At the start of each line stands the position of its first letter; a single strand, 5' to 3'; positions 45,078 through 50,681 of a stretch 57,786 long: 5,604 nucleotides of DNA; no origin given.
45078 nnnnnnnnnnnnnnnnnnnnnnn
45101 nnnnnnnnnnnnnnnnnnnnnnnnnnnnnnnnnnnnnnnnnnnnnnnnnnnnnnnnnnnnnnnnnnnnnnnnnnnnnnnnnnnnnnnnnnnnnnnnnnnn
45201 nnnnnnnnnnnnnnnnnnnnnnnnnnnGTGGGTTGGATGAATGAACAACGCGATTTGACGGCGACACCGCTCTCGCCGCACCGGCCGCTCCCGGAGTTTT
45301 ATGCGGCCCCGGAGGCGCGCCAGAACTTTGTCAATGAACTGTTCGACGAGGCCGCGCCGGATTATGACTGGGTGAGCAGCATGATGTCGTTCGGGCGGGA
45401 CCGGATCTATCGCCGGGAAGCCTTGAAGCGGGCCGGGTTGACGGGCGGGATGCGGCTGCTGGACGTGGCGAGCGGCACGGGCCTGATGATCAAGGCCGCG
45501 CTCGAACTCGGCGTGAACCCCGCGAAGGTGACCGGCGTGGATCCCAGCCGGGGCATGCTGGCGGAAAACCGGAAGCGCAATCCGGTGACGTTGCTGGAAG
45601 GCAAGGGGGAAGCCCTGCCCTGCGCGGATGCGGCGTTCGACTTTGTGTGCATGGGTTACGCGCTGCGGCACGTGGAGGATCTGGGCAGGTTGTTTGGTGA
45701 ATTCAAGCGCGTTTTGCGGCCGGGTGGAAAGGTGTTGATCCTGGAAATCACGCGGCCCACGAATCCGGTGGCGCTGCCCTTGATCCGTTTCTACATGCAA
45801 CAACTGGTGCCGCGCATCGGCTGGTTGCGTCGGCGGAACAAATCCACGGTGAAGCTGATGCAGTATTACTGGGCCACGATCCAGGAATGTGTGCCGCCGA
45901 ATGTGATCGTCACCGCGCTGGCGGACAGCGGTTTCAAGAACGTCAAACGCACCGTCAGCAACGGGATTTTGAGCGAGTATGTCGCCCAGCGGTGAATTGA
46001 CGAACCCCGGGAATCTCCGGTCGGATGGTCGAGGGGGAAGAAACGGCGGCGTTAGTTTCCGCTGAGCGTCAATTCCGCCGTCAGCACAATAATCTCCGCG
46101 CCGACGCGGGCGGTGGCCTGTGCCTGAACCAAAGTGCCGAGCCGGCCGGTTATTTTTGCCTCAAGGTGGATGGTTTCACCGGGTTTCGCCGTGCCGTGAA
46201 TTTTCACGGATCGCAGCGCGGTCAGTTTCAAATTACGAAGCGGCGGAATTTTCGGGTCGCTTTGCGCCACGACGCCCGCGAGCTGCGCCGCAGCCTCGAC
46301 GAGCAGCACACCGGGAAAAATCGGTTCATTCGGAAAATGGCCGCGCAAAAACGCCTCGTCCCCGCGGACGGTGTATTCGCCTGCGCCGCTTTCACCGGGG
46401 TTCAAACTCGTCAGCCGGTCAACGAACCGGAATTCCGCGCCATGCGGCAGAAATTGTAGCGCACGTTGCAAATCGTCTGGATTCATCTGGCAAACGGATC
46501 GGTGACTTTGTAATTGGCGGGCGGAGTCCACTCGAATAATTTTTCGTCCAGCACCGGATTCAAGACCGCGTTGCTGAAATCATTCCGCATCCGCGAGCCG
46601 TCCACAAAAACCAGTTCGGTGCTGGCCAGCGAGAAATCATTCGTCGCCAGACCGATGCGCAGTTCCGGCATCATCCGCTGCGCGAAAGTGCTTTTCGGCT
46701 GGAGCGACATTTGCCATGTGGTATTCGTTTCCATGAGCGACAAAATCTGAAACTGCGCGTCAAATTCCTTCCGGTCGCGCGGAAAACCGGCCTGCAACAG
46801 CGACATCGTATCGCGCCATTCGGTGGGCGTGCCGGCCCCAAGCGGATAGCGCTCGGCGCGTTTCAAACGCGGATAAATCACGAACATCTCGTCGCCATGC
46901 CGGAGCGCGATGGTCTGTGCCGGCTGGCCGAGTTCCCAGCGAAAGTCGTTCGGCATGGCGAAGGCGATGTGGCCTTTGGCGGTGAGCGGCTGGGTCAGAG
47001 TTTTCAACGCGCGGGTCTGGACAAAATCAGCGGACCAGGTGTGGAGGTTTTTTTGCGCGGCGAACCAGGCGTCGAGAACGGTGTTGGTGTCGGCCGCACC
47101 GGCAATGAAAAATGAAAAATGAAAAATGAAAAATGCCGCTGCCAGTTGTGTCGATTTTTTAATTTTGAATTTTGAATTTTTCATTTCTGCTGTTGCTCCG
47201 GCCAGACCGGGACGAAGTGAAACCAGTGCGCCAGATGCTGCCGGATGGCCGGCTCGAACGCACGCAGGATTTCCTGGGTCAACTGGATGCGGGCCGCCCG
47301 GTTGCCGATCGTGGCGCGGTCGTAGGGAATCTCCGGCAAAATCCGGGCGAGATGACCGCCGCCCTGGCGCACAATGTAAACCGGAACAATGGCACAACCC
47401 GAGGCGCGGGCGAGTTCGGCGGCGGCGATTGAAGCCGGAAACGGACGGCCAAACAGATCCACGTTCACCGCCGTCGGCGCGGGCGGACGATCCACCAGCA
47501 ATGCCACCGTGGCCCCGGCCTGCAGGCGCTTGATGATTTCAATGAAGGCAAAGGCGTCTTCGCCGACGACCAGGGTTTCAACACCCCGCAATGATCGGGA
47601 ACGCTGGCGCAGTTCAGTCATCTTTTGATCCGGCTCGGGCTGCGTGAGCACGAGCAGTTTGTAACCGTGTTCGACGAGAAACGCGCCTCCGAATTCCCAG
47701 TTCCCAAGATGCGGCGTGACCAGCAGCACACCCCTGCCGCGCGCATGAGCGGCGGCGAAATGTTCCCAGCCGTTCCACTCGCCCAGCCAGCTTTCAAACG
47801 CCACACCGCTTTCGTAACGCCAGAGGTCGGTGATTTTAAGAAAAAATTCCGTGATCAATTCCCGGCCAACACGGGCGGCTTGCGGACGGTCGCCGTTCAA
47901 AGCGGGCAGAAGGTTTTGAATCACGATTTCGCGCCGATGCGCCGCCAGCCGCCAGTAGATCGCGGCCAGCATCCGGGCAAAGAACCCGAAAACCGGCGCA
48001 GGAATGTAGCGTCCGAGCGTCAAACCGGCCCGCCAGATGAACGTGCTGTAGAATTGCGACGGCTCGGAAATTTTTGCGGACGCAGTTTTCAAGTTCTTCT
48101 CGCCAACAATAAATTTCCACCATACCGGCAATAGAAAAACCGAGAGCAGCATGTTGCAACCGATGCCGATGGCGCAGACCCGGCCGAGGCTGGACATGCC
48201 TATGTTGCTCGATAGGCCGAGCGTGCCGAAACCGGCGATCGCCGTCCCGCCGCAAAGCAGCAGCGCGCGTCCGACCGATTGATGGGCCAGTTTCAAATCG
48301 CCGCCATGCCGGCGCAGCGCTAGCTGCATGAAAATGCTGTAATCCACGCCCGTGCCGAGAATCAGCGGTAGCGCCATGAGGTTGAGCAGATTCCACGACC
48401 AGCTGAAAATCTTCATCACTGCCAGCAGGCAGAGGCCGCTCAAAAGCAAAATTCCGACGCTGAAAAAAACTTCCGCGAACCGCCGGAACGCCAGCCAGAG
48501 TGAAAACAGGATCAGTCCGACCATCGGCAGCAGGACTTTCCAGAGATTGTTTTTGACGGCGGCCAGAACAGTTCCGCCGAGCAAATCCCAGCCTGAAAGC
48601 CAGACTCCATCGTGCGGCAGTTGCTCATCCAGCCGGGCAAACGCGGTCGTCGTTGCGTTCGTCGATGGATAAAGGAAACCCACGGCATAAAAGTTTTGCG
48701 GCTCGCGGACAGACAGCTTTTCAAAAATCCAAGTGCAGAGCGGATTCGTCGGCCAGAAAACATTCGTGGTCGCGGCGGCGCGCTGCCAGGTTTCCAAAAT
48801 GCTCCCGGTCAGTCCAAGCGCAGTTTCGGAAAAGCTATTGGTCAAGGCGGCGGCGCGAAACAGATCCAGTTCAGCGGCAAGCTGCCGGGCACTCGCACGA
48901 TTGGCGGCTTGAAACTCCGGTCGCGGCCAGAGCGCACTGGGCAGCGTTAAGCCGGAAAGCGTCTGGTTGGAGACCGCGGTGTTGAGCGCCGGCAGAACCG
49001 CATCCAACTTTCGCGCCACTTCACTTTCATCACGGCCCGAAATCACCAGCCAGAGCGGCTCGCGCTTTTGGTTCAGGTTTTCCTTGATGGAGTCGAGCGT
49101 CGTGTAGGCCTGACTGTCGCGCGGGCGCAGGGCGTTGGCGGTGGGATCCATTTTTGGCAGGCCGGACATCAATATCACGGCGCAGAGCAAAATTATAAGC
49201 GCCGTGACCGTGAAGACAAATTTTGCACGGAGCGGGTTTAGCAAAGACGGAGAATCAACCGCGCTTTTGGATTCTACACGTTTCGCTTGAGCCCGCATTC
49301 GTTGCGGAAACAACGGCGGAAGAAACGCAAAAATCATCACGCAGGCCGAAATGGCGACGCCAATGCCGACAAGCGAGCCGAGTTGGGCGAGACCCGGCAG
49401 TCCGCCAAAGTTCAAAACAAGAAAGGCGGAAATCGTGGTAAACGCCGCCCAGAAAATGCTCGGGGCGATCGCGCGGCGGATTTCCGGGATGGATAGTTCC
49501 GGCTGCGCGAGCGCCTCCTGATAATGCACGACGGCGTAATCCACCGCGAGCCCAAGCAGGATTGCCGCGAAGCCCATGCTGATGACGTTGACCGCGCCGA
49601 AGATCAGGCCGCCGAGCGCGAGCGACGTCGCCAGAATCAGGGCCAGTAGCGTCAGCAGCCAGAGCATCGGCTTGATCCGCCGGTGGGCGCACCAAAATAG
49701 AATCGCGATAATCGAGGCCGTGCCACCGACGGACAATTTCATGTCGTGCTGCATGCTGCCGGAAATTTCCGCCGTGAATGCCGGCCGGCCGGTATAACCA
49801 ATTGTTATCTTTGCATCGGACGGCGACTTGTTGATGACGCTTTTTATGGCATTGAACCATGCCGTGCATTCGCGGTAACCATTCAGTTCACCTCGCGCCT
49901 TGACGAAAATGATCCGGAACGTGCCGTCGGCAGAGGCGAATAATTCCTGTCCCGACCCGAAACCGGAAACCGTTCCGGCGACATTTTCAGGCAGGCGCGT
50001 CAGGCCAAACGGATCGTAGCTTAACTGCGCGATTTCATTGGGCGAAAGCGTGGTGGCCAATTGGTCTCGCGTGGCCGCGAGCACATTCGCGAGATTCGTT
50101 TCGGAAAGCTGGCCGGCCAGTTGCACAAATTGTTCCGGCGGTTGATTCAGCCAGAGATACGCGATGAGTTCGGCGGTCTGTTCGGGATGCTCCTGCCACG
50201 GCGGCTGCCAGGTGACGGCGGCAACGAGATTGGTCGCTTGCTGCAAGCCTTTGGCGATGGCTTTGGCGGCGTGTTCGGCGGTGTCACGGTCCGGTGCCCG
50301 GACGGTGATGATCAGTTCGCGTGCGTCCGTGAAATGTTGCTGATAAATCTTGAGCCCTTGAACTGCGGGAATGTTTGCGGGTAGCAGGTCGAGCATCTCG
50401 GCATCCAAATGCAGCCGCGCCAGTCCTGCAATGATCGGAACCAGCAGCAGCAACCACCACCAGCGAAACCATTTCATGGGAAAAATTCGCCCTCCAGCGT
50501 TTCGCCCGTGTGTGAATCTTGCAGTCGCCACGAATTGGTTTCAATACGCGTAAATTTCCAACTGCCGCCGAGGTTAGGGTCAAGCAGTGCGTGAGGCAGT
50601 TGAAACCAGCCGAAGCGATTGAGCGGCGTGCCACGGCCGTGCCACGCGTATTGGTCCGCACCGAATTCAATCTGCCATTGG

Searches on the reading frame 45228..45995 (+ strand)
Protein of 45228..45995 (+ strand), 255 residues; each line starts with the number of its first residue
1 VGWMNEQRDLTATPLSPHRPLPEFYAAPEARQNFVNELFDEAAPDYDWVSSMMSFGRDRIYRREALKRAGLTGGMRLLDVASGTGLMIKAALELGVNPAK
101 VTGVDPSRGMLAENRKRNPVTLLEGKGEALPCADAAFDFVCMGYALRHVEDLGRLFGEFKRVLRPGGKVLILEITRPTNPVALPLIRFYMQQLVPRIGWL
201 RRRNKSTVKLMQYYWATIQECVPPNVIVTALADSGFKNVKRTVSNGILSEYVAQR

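Call 11: search_protein_families(library=pfam, proteins=[window:45228-45995:+], max_evalue=0.001)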
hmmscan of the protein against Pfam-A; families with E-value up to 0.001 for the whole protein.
window:45228-45995:+ (255 aa): 6 families
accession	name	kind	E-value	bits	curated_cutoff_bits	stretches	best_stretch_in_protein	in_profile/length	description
PF01209.24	Ubie_methyltran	-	8.4e-30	104.3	20.1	1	31-248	5-226/233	ubiE/COQ5 methyltransferase family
PF08241.18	Methyltransf_11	-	2.6e-21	76.5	21.2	1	78-171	1-95/95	Methyltransferase domain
PF13649.12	Methyltransf_25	-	4.4e-18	66.2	27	1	78-167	2-97/97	Methyltransferase domain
PF13489.12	Methyltransf_23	-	4.2e-14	53.1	27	1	65-209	12-140/164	Methyltransferase domain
PF13847.12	Methyltransf_31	-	1.7e-11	44.5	27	1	72-175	2-113/145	Methyltransferase domain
PF08242.18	Methyltransf_12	-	3.3e-11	44.2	30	1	78-168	1-97/98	Methyltransferase domain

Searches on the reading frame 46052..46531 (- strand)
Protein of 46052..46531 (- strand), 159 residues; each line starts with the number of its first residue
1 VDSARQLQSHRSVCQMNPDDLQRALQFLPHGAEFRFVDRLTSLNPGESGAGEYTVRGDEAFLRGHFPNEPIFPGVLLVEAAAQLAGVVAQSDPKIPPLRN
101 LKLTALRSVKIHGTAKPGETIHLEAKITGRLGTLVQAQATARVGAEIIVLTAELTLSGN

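Call 45: search_protein_families(library=pfam, proteins=[window:46052-46531:-], max_evalue=0.001)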
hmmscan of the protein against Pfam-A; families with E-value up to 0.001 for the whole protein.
window:46052-46531:- (159 aa): 1 family
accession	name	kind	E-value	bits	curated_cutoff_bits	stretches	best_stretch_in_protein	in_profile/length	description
PF07977.19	FabA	-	2.9e-17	63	23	1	28-149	1-135/138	FabA-like domain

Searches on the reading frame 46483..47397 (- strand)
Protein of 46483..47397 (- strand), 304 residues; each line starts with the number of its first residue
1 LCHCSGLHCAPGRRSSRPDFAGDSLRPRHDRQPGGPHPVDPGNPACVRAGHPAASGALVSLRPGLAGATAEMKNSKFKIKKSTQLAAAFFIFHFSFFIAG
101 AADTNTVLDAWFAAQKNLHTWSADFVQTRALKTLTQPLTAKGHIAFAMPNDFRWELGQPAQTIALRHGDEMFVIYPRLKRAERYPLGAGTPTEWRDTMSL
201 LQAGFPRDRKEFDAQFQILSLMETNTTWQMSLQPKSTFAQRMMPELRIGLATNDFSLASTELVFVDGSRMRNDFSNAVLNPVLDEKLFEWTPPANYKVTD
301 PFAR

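Call 11: search_protein_families(library=pfam, proteins=[window:46483-47397:-], max_evalue=0.001)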
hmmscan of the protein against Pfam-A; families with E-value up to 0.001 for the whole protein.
window:46483-47397:- (304 aa): 1 family
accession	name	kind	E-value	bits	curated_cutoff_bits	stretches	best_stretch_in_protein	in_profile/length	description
PF03548.22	LolA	-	2e-13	50.9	23.6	1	117-290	2-164/165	Outer membrane lipoprotein carrier protein LolA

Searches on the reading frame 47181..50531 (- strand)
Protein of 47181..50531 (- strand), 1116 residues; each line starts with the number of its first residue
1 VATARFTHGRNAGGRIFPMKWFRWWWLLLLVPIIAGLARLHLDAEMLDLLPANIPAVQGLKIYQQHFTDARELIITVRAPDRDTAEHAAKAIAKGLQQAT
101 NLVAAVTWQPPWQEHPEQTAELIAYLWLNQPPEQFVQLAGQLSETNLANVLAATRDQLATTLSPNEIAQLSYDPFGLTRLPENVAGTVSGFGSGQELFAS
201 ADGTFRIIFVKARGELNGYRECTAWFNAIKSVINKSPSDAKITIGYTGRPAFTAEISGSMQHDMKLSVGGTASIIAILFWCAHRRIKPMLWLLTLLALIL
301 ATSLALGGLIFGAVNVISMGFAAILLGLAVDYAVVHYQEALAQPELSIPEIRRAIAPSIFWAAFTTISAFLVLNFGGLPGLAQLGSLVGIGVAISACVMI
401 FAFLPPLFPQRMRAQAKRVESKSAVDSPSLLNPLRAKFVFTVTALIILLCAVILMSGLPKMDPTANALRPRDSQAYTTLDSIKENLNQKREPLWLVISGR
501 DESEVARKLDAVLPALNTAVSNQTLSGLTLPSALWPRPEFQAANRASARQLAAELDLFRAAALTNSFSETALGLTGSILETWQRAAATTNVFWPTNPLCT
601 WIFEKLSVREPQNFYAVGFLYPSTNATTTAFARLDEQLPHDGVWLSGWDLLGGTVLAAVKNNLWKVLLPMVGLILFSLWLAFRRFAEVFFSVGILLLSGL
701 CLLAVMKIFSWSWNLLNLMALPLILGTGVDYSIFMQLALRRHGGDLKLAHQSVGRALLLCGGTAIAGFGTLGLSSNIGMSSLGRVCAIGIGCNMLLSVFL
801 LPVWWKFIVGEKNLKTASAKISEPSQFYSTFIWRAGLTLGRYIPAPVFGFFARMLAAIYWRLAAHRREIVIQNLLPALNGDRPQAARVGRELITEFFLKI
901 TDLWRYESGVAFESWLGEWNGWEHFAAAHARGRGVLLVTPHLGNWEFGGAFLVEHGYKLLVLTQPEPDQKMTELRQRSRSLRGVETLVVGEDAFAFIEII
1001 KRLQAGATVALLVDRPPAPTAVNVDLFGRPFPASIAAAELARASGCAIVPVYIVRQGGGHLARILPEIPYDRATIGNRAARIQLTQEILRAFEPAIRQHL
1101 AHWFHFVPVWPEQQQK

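Call 11: search_protein_families(library=pfam, proteins=[window:47181-50531:-], max_evalue=0.001)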
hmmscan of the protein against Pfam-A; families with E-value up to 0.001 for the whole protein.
window:47181-50531:- (1116 aa): 2 families
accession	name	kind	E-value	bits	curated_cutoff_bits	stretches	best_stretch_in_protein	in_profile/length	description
PF03279.18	Lip_A_acyltrans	-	3.6e-25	89.2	22.3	1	827-1110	13-293/295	Bacterial lipid A biosynthesis acyltransferase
PF03176.21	MMPL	-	9.6e-23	81.1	20.5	2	50-405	3-296/333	MMPL family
